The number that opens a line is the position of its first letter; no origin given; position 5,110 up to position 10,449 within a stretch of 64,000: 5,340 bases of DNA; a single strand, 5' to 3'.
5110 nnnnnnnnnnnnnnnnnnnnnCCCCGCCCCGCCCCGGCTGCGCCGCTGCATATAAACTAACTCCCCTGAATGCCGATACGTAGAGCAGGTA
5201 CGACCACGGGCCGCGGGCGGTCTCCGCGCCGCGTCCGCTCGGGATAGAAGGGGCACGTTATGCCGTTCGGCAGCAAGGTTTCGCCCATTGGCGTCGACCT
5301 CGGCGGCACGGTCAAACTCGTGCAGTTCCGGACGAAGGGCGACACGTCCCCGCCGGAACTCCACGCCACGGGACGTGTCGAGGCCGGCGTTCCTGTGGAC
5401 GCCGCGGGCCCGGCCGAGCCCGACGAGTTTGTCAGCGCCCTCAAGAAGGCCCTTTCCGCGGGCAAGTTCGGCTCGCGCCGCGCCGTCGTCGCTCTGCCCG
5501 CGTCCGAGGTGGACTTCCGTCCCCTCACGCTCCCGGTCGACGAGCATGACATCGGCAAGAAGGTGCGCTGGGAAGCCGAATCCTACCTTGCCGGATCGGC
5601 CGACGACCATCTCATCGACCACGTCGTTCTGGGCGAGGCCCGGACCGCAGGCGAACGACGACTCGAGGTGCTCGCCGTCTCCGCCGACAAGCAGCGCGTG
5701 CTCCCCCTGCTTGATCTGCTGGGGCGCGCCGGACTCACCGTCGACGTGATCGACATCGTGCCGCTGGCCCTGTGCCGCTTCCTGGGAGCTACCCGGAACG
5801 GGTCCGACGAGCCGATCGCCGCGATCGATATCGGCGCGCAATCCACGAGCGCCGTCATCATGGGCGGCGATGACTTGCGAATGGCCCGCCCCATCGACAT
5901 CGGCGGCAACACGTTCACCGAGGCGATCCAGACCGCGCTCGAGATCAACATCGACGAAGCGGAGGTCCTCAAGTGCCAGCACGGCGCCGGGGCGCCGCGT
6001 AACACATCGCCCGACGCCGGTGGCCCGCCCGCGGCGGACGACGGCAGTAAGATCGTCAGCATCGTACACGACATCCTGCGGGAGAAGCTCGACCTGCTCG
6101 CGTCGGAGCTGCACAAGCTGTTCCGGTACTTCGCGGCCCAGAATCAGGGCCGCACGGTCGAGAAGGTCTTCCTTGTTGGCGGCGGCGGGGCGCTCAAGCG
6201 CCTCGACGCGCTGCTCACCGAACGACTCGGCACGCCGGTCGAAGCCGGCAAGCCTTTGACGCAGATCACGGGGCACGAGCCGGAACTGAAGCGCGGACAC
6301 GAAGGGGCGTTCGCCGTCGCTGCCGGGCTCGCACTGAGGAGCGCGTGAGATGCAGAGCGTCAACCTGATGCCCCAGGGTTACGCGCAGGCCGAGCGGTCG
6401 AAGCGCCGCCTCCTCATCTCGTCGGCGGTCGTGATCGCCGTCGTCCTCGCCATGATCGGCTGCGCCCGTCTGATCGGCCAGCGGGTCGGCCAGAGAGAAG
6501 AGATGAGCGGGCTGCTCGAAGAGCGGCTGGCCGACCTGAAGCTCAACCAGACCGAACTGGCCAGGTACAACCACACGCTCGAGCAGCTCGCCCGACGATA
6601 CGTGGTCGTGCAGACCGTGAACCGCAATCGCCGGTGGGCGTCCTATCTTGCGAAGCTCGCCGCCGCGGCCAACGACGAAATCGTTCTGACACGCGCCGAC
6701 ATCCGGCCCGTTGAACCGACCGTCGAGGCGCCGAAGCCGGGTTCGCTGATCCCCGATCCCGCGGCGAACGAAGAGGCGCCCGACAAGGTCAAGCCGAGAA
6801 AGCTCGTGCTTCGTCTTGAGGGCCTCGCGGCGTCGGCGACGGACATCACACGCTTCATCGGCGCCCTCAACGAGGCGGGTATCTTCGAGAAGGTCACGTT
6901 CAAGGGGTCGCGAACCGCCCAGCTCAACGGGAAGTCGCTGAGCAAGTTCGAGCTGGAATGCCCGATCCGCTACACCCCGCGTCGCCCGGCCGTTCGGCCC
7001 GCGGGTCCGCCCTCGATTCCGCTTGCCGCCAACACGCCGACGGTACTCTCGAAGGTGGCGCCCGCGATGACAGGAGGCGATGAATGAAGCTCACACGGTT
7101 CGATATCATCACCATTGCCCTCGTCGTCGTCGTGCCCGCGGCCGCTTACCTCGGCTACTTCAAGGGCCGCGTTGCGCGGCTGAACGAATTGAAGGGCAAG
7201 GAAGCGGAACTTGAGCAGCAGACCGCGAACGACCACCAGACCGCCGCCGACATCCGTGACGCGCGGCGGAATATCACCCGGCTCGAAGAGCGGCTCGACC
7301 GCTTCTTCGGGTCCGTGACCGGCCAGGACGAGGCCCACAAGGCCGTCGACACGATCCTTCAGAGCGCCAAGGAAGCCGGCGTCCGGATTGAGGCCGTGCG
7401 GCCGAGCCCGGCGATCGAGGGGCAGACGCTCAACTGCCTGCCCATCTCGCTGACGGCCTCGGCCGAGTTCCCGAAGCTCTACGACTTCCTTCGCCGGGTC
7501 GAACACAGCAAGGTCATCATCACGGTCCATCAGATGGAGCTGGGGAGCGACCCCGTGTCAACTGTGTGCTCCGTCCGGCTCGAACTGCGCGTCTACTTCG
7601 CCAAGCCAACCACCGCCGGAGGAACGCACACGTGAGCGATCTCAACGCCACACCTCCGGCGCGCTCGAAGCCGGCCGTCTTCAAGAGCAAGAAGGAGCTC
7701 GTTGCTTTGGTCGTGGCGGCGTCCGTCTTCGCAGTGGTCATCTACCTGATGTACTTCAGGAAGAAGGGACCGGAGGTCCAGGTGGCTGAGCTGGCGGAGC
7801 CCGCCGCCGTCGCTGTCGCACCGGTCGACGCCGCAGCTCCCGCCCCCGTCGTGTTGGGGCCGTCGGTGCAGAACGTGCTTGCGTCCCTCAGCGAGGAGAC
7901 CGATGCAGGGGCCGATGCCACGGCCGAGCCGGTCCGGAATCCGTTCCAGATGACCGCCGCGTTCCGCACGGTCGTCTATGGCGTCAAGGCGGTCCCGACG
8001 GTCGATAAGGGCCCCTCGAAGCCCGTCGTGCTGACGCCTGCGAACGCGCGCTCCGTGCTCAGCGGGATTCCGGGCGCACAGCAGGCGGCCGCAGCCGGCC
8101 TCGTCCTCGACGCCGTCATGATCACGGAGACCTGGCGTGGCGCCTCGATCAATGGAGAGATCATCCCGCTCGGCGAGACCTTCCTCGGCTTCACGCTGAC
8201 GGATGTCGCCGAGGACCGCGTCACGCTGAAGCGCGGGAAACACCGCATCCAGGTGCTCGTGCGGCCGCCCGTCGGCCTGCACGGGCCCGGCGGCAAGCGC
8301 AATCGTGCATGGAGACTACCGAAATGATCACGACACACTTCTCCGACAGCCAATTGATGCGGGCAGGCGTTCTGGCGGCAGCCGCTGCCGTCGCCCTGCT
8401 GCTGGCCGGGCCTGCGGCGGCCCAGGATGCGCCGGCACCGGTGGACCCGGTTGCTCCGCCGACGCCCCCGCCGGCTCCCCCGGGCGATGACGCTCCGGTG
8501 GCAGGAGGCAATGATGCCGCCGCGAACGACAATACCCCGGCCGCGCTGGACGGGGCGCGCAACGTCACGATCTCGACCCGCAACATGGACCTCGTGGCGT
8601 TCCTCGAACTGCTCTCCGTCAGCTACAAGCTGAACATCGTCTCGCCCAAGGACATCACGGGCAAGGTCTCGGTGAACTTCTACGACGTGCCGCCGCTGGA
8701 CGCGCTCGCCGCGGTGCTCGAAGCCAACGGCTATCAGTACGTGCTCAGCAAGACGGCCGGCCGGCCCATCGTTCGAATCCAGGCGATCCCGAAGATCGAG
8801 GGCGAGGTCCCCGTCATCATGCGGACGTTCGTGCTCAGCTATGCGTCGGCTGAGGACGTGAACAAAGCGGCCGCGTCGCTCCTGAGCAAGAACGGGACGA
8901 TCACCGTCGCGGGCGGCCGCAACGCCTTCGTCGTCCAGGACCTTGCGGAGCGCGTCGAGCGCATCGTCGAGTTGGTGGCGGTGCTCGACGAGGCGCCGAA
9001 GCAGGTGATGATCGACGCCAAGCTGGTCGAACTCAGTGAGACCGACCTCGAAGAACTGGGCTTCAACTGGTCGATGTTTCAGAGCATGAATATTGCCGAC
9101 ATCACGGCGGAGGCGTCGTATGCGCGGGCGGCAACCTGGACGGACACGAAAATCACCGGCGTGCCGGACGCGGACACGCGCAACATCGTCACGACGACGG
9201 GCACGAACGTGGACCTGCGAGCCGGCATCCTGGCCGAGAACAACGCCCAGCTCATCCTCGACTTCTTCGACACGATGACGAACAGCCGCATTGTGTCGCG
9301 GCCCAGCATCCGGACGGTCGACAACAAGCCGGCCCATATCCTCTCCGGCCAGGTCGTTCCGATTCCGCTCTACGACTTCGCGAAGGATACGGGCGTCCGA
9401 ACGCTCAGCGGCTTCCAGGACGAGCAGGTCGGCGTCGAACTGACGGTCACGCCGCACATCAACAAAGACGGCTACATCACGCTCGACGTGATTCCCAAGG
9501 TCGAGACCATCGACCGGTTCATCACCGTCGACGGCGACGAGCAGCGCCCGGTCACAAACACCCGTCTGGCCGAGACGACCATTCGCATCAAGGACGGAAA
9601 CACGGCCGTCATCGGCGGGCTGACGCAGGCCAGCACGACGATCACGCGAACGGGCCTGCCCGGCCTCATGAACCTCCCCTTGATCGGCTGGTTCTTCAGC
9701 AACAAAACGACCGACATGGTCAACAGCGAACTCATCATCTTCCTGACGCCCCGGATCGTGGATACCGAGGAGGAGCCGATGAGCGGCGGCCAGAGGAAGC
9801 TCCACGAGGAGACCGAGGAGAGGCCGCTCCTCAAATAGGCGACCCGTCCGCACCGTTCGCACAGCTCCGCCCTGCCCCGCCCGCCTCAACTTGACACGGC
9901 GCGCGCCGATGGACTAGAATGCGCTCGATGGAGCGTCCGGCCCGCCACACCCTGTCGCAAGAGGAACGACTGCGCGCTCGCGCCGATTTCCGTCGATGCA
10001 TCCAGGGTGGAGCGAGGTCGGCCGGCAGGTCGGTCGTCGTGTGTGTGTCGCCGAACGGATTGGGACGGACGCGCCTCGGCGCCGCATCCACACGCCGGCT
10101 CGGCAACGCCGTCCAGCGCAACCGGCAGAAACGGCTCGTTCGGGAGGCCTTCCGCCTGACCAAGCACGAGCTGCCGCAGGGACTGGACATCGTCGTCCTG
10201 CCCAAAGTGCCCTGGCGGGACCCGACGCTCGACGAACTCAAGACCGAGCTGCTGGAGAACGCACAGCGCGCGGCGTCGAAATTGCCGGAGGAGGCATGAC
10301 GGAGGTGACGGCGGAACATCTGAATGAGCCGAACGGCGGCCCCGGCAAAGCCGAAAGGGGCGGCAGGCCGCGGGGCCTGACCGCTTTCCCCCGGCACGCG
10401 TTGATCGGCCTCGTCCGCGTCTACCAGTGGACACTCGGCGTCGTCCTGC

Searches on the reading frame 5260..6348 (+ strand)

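Call 67: search_protein_families(library=pfam, proteins=[window:5260-6348:+], max_evalue=0.001)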
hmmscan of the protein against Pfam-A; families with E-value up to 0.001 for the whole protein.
window:5260-6348:+ (362 aa): 4 families
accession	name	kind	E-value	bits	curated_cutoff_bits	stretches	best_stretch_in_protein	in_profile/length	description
PF11104.14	PilM_2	-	1.7e-31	109.8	27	2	11-241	1-237/340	Type IV pilus assembly protein PilM;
PF14450.12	FtsA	-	4.6e-16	59.8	31.8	1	187-338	1-114/127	Cell division protein FtsA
PF06723.19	MreB_Mbl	-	1.9e-05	24.1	27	1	189-331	150-305/327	MreB/Mbl protein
PF08841.16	DDR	-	0.00011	21.7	24.6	0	178-238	127-188/328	Diol dehydratase reactivase ATPase-like domain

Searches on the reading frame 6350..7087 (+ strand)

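Call 67: search_protein_families(library=pfam, proteins=[window:6350-7087:+], max_evalue=0.001)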
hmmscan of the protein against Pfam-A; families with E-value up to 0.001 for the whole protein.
window:6350-7087:+ (245 aa): 1 family
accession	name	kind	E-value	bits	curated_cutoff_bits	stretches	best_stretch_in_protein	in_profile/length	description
PF05137.18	PilN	-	1.2e-06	28.9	22.8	1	150-204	22-76/78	Fimbrial assembly protein (PilN)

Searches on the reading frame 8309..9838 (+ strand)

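Call 67: search_protein_families(library=pfam, proteins=[window:8309-9838:+], max_evalue=0.001)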
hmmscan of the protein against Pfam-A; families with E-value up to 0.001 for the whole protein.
window:8309-9838:+ (509 aa): 3 families
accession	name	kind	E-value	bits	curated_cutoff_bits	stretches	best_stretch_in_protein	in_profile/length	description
PF00263.26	Secretin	-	5.3e-43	147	27.5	1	322-485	4-169/169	Bacterial type II and III secretion system protein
PF03958.22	Secretin_N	-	3.7e-12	46.7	28.2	1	171-232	1-69/69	Bacterial type II/III secretion system short domain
PF07660.19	STN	-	2.8e-07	30.7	28.4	1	110-146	4-42/52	Secretin and TonB N terminus short domain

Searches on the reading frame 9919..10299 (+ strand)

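Call 68: search_protein_families(library=pfam, proteins=[window:9919-10299:+], max_evalue=0.001)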
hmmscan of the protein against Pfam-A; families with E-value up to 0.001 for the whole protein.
window:9919-10299:+ (126 aa): 1 family
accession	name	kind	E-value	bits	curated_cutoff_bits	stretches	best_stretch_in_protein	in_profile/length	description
PF00825.24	Ribonuclease_P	-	2.4e-25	89.1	22.3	1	12-117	1-107/109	Ribonuclease P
